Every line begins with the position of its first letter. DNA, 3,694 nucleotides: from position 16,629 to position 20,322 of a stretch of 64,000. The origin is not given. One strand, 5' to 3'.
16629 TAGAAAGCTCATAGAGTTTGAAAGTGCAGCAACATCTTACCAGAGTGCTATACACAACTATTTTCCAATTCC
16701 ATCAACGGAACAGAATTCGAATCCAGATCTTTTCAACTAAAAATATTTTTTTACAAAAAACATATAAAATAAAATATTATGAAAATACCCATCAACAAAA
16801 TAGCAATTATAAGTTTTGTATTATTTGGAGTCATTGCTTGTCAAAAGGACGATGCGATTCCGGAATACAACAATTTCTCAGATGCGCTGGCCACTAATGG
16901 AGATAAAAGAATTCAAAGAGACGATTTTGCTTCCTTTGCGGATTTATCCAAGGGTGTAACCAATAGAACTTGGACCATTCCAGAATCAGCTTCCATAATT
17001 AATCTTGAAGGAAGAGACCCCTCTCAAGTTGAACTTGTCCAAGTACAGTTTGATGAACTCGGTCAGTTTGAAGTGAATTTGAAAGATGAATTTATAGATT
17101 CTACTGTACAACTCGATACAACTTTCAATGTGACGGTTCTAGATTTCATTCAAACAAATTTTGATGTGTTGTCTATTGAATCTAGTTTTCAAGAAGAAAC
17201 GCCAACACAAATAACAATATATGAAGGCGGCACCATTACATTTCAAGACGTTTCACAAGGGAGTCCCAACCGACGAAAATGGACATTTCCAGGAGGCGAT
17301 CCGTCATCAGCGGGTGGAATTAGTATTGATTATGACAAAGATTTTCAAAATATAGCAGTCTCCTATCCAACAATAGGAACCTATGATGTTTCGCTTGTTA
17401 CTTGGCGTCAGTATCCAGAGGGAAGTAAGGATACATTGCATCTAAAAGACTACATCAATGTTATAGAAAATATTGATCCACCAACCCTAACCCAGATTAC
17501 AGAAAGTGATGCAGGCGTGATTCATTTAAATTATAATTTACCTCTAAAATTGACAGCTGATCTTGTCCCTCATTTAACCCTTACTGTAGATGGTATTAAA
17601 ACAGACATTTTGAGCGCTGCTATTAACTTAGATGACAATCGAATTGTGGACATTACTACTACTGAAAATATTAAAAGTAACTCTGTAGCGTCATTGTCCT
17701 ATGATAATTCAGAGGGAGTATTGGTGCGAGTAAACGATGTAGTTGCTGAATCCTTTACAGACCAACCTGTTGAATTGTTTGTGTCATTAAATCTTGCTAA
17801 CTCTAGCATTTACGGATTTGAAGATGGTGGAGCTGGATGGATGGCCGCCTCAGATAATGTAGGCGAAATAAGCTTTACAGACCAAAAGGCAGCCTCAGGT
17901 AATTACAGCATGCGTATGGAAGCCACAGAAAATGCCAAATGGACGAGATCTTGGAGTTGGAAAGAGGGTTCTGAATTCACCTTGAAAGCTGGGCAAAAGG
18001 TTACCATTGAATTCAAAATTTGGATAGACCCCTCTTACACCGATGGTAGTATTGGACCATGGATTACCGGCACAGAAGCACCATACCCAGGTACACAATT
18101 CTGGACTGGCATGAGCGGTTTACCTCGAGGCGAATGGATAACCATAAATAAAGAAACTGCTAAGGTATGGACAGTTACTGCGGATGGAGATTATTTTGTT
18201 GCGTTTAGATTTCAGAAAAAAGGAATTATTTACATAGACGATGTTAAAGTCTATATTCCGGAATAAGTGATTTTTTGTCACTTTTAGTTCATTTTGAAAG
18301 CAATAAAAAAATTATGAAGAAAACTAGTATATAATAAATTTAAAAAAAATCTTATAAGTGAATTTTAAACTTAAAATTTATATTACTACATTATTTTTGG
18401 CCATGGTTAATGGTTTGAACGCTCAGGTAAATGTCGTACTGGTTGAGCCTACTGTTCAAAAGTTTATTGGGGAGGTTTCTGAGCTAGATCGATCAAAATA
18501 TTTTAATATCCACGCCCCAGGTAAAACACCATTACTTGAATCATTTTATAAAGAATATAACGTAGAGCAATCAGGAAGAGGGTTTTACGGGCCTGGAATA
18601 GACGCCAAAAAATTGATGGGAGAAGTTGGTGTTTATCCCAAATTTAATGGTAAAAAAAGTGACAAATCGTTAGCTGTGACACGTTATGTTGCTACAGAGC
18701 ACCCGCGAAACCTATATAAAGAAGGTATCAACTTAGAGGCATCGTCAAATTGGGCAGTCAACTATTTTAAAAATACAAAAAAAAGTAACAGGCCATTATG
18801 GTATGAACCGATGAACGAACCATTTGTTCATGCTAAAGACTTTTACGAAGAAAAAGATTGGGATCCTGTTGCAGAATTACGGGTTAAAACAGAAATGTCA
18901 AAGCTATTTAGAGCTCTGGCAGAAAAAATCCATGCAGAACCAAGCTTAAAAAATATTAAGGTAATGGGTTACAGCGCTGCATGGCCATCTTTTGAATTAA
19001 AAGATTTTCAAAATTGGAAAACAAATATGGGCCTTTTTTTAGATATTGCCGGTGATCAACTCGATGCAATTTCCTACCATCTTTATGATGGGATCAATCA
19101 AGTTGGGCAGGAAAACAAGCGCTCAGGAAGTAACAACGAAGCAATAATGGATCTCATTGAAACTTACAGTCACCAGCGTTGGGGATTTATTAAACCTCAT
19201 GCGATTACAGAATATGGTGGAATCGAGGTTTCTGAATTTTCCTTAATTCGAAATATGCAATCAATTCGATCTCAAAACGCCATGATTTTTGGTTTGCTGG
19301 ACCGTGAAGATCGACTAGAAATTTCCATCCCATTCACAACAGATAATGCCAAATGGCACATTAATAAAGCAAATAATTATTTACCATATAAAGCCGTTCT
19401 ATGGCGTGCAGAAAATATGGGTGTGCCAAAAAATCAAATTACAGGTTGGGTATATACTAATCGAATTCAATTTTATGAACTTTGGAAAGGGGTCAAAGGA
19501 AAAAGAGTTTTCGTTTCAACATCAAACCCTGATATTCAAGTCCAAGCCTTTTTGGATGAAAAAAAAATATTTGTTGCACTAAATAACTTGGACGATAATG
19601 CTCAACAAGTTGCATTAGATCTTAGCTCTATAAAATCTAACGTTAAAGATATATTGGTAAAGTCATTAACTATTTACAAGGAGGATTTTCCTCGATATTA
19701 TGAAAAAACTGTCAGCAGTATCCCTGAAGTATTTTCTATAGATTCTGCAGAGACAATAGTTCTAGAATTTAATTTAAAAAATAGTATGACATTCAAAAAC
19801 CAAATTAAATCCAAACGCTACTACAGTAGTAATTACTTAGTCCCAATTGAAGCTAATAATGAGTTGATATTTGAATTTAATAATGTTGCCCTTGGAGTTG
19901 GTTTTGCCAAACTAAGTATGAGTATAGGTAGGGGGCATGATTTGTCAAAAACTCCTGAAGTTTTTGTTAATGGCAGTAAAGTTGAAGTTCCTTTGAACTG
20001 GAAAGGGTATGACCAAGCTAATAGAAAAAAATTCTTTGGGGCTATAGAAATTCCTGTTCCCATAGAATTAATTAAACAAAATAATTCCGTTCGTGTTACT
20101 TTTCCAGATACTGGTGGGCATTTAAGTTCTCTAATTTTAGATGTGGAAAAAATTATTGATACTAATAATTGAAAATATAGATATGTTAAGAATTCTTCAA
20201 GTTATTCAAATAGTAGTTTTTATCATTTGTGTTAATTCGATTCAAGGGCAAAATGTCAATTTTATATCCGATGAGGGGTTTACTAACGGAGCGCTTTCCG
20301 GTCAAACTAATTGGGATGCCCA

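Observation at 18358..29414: Combinatorial module set: one glycoside hydrolase core and three T9SS-sorted proteins sharing domains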

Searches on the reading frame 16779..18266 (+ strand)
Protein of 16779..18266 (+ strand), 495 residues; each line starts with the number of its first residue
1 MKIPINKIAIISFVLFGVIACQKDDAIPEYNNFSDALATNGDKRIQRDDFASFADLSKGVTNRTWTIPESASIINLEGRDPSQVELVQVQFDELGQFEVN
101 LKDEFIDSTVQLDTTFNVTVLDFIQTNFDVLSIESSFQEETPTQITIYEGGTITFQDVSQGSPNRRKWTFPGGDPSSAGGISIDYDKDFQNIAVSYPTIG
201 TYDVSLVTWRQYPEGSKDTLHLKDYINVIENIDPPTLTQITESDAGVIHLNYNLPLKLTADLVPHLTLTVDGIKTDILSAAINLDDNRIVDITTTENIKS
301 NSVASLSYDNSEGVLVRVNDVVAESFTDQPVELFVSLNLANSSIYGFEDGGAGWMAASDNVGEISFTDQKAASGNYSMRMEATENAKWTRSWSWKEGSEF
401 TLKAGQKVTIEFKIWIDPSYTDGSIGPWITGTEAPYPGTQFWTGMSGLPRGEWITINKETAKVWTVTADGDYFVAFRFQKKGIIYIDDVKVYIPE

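Call 4: search_protein_families(library=pfam, proteins=[window:16779-18266:+], max_evalue=0.1)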
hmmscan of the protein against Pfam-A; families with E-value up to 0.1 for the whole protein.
window:16779-18266:+ (495 aa): 4 families
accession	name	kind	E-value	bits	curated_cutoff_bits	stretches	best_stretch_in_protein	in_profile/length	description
PF24547.1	DUF7601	-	0.00028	21.9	27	1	364-411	24-69/116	Domain of unknown function (DUF7601)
PF00801.26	PKD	-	0.0011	19.4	23.5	1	149-209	13-66/80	PKD domain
PF21253.3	Mann_GBD_bact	-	0.021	15.5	27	0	345-381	1-36/143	Mannanase, galactose-binding domain-like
PF11797.14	WxLIP_HBD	-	0.042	14.2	28.9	1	295-405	26-131/138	WxL Interacting Protein, host binding domain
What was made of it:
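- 16779..18266 (+): SusE-position protein with a lipoprotein-type signal (…GVIAC), a weak PKD hit and a C-terminal beta-sandwich; the canonical surface glycan-binding candidate. Weak Pfam PKD, DUF7601 and Mann_GBD hits in call 4.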

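Call 5: search_protein_families(library=ncbifam, proteins=[window:16779-18266:+], max_evalue=0.1)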
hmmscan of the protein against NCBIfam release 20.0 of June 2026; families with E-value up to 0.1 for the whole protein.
window:16779-18266:+ (495 aa): 0 families

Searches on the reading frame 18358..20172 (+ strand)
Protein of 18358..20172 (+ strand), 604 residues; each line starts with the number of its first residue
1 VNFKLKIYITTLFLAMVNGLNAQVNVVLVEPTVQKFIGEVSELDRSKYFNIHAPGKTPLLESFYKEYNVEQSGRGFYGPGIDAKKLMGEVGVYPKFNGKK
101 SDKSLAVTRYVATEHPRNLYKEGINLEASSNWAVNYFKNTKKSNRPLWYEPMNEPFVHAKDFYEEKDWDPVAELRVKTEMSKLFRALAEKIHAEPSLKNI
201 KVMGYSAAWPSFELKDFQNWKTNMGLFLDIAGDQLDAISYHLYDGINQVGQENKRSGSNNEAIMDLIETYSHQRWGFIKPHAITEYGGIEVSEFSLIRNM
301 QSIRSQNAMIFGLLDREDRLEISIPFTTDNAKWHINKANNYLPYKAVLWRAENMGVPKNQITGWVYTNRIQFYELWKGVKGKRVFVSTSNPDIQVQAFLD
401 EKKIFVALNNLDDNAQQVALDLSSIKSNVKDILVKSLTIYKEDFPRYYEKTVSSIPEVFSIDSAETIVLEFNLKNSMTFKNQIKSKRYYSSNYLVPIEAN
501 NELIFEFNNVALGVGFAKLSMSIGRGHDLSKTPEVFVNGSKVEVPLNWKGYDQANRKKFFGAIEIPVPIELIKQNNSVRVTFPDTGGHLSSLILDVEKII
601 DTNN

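Call 4: search_protein_families(library=pfam, proteins=[window:18358-20172:+], max_evalue=0.1)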
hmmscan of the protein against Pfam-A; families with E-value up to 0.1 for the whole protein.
window:18358-20172:+ (604 aa): 2 families
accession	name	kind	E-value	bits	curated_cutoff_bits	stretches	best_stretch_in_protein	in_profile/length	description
PF18040.7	BPA_C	-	1.6e-30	105.5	26.2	1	505-596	2-94/95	beta porphyranase A C-terminal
PF18206.8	Porphyrn_cat_1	-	2.9e-27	95.8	27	1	392-494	1-104/105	Porphyranase beta-sandwich domain 1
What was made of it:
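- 18358..20172 (+): G1: GH86 core only, with a Sec (SPI-type) signal and no CTD; probably periplasmic. Pfam Porphyrn_cat_1 and BPA_C (call 4).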

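Call 5: search_protein_families(library=ncbifam, proteins=[window:18358-20172:+], max_evalue=0.1)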
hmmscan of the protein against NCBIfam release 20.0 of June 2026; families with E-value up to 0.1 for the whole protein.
window:18358-20172:+ (604 aa): 0 families

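Call 7: search_solved_structures(query=window:18358-20172:+, max_evalue=0.01)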
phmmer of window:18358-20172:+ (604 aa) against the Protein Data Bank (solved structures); distinct sequences matched with E-value up to 0.01: 4.
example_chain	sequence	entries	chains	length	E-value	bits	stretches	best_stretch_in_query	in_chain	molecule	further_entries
4aw7_A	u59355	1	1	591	1.3e-136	459.6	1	28-599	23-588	GH86A BETA-PORPHYRANASE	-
8h97_A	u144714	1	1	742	1.5e-90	307.5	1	146-596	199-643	Beta-agarase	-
5ta1_A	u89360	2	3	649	4.4e-76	259.7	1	154-596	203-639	Glycoside Hydrolase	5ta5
5ta0_A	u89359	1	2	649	1.1e-75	258.4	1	154-596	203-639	Glycoside Hydrolase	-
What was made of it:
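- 18358..20172 (+): PDB 4aw7 BpGH86A porphyranase, E 1.3e-136 (call 7).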
